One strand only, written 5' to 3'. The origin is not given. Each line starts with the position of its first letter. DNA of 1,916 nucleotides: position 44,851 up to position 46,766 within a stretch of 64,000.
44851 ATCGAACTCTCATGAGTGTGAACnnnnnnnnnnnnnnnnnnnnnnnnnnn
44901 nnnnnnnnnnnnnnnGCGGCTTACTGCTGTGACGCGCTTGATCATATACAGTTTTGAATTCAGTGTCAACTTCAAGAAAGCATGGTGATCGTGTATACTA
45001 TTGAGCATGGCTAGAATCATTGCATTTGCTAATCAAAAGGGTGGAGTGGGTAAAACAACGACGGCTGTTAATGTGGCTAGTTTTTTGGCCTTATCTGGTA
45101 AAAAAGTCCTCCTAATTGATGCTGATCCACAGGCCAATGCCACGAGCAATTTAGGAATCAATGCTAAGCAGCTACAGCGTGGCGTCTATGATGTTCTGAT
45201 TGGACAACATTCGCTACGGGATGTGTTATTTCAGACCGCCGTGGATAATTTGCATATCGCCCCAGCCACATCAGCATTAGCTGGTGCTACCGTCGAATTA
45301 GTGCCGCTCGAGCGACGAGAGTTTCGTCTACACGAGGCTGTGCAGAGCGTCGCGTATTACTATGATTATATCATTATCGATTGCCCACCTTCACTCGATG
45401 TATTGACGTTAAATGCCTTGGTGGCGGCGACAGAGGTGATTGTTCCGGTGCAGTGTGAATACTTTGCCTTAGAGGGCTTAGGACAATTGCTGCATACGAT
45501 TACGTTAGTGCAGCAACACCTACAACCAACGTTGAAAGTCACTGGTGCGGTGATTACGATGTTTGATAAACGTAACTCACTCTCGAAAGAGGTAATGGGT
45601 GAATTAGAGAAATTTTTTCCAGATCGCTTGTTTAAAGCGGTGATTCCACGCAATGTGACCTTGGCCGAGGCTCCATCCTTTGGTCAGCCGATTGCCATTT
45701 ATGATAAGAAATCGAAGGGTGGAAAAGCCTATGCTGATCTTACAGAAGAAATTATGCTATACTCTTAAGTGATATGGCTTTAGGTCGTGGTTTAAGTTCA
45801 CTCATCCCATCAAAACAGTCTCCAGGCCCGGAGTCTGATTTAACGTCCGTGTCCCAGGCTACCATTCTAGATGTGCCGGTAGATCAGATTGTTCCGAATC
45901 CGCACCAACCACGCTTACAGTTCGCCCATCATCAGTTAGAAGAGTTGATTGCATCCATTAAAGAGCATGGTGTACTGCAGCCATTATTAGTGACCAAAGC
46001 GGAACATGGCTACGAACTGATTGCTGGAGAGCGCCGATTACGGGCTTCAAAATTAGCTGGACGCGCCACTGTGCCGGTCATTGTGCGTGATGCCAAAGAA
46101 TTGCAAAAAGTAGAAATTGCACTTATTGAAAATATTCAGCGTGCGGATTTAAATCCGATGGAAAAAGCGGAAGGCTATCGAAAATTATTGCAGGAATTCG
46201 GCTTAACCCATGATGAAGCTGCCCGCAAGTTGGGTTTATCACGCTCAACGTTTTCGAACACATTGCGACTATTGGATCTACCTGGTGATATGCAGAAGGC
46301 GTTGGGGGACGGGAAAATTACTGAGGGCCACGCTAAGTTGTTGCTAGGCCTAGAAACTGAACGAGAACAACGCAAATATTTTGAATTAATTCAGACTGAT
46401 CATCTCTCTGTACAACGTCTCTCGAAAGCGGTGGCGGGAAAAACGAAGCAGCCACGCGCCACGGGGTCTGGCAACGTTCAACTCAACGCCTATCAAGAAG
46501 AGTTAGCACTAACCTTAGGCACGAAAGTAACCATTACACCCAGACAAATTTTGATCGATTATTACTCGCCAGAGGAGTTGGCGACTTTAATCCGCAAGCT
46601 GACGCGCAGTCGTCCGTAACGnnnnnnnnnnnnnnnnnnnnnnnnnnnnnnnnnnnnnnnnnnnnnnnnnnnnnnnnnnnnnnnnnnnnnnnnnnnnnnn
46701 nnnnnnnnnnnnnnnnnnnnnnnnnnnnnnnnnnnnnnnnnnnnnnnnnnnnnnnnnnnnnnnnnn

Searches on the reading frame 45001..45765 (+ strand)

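Call 21: search_protein_families(library=pfam, proteins=[window:45001-45765:+], max_evalue=0.001)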
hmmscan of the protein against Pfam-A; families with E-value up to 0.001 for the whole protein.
window:45001-45765:+ (255 aa): 9 families
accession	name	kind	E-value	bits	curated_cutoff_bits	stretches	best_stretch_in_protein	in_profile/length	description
PF13614.12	AAA_31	-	2.6e-66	223.3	27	1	5-180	2-177/177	AAA domain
PF01656.29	CbiA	-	1.1e-29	103.4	25.4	1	7-231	1-125/125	CobQ/CobB/MinD/ParA nucleotide binding domain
PF09140.17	MipZ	-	1.3e-12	48.1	20.7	1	6-163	2-142/262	ATPase MipZ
PF06564.18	CBP_BcsQ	-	4.5e-11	43.2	21.3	1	6-245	3-227/234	Cellulose biosynthesis protein BcsQ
PF10609.15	ParA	-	2.9e-10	40.4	27.1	1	4-43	3-42/246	NUBPL iron-transfer P-loop NTPase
PF00142.24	Fer4_NifH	-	7.5e-10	39.2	25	1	12-70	7-63/271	4Fe-4S iron sulfur cluster binding proteins, NifH/frxC family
PF02374.21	ArsA_ATPase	-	4.2e-08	33.2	24.3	1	9-63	5-59/305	Anion-transporting ATPase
PF00448.28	SRP54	-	5.1e-05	23.4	22.7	1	15-64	11-61/196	SRP54-type protein, GTPase domain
PF07015.17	VirC1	-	7.1e-05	22.7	24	1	5-44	2-41/231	VirC1 protein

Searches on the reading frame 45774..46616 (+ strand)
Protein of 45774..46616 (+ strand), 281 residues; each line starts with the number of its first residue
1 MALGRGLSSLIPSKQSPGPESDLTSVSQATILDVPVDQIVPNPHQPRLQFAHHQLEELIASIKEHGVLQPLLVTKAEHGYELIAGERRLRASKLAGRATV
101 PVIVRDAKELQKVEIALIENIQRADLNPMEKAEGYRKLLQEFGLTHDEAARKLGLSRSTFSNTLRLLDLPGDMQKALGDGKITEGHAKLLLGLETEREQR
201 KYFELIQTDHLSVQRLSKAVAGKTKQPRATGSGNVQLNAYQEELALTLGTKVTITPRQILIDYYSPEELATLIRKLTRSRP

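Call 21: search_protein_families(library=pfam, proteins=[window:45774-46616:+], max_evalue=0.001)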
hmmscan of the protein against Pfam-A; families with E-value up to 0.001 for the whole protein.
window:45774-46616:+ (281 aa): 7 families
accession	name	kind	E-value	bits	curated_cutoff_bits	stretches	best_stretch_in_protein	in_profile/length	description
PF17762.8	HTH_ParB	-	4.1e-32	110.8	22.6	1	125-221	2-98/102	ParB HTH domain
PF02195.25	ParB_N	-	1.7e-30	105.3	26.3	1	31-122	3-95/95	ParB N-terminal domain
PF13384.12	HTH_23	-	0.00023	21.3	24.6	1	138-165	13-39/50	Homeodomain-like domain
PF13545.12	HTH_Crp_2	-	0.00039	20.8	27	0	141-167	20-46/70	Crp-like helix-turn-helix domain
PF20432.4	Xre-like-HTH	-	0.00044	20.9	25.8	0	136-165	16-44/63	Antitoxin Xre-like helix-turn-helix domain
PF08281.18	Sigma70_r4_2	-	0.00055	20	25.7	0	140-164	23-47/54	Sigma-70, region 4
PF01381.28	HTH_3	-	0.00069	20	23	0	136-159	2-25/55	Helix-turn-helix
